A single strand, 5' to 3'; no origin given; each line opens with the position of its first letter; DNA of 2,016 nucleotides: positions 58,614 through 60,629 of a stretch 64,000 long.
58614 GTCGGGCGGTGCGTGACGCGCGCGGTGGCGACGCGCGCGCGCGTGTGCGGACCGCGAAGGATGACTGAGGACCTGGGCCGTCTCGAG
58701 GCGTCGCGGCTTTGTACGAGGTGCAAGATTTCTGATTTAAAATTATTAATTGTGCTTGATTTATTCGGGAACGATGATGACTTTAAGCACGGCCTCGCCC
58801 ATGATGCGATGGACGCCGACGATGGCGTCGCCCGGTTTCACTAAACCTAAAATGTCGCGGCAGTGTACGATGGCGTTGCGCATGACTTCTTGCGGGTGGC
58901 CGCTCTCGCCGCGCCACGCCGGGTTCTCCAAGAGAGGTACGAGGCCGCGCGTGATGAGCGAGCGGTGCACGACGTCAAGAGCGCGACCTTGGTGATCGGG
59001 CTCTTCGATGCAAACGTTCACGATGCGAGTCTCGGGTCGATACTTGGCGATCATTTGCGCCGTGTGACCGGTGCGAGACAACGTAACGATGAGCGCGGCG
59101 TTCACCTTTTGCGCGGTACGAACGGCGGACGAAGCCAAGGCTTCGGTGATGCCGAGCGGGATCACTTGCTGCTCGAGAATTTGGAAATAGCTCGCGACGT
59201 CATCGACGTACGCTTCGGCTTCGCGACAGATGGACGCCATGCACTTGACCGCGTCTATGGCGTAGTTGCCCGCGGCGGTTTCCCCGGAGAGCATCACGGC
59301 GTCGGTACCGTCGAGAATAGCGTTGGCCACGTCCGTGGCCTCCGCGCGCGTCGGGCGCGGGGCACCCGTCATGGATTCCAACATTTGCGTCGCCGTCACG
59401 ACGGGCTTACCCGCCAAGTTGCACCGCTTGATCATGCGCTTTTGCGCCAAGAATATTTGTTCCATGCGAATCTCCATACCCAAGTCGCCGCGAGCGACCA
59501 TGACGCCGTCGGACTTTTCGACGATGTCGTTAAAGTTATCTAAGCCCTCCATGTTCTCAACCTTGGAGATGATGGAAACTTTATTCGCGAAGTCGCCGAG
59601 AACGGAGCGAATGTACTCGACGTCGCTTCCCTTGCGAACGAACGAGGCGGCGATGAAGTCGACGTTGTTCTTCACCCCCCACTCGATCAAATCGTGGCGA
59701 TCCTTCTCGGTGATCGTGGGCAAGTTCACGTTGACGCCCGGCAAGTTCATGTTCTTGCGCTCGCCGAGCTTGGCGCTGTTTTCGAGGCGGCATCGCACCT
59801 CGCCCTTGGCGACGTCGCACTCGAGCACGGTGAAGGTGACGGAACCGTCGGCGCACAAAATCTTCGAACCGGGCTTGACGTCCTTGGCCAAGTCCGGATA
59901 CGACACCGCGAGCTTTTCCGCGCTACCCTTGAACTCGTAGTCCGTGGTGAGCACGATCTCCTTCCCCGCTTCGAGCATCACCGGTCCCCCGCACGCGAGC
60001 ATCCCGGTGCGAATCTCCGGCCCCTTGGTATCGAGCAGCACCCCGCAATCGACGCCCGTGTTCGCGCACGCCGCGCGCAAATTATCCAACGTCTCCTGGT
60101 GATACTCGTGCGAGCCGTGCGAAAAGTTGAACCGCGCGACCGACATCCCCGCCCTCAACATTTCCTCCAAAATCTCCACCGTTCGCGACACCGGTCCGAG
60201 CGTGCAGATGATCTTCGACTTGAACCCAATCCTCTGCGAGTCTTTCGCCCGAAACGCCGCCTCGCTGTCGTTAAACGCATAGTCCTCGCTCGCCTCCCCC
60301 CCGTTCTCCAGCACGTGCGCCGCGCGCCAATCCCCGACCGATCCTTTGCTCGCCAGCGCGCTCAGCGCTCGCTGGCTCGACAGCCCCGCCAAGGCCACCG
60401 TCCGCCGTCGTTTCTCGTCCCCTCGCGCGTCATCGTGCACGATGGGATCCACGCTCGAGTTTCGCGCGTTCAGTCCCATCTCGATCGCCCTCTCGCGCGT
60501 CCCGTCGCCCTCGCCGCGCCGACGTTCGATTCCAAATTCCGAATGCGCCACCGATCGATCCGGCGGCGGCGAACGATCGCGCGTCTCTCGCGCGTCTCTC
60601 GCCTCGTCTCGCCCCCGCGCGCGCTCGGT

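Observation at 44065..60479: Inverted pyruvate-kinase paralogs about 14 kb apart with a ~1-kb gene-conversion tract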

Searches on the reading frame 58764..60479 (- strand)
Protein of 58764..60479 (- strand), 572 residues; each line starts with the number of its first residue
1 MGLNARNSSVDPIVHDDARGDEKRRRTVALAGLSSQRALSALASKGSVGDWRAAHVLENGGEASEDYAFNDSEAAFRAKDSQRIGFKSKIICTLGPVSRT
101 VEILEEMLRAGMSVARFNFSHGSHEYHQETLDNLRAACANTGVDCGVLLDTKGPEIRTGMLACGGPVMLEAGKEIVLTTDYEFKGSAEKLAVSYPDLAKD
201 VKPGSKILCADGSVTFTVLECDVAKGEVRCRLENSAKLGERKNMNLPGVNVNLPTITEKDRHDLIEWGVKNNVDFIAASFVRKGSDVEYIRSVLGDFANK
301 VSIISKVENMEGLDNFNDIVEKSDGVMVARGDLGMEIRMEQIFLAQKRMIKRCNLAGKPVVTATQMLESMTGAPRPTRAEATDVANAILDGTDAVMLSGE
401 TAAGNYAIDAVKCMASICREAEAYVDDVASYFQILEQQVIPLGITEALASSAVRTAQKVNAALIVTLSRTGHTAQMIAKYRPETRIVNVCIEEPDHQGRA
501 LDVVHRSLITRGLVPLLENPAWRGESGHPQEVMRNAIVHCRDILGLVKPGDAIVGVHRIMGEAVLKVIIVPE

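Call 15: find_homologous_proteins(query=window:58764-60479:-, max_evalue=1e-100)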
Query window:58764-60479:- (572 aa): 2509 proteins with E <= 1e-100 among 8000 candidates; the best 120 are listed.
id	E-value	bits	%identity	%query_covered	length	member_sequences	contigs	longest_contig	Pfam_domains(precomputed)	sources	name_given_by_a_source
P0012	0.0e+0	1266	99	100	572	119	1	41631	PF00224.28,PF02887.22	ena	-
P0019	0.0e+0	1047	83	100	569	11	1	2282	PF00224.28,PF02887.22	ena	-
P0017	0.0e+0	1045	82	100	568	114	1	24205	PF00224.28,PF02887.22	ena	-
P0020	6.0e-296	1001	81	99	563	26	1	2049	PF00224.28,PF02887.22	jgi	-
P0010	5.6e-291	984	84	90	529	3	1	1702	PF00224.28,PF02887.22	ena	-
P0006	4.4e-288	975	55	83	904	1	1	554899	PF00224.28,PF02887.22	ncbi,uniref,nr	ncbi:pyruvate kinase cytosolic isozyme [Phtheirospermum japonicum]|uniref:Pyruvate kinase n=1 Tax=Ph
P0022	4.5e-288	975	77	98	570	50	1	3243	PF00224.28,PF02887.22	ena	-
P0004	7.2e-288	974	79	100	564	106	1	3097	PF00224.28,PF02887.22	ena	-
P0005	9.7e-287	970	78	100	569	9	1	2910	PF00224.28,PF02887.22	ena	-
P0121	6.4e-284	961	51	83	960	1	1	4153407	PF00224.28,PF02887.22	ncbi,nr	ncbi:Pyruvate/Phosphoenolpyruvate kinase-like domain superfamily [Sesbania bispinosa]|nr:Pyruvate/Ph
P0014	2.4e-282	956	78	98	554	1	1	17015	PF00224.28,PF02887.22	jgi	-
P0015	3.2e-282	955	78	98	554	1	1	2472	PF00224.28,PF02887.22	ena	-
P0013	1.0e-281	954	78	98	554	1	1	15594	PF00224.28,PF02887.22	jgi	-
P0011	1.5e-281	953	78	99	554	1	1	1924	PF00224.28,PF02887.22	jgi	-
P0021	1.4e-278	943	77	98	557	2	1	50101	PF00224.28,PF02887.22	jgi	-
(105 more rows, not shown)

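Call 32: search_protein_families(library=pfam, proteins=[window:58764-60479:-])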
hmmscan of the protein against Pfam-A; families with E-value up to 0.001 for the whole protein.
window:58764-60479:- (572 aa): 2 families
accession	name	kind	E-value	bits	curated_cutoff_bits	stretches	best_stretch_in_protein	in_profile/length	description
PF00224.27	PK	-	6.5e-139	463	30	1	87-411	3-328/328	Pyruvate kinase, barrel domain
PF02887.21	PK_C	-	1.7e-16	60.8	28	1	446-559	1-100/114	Pyruvate kinase, alpha/beta domain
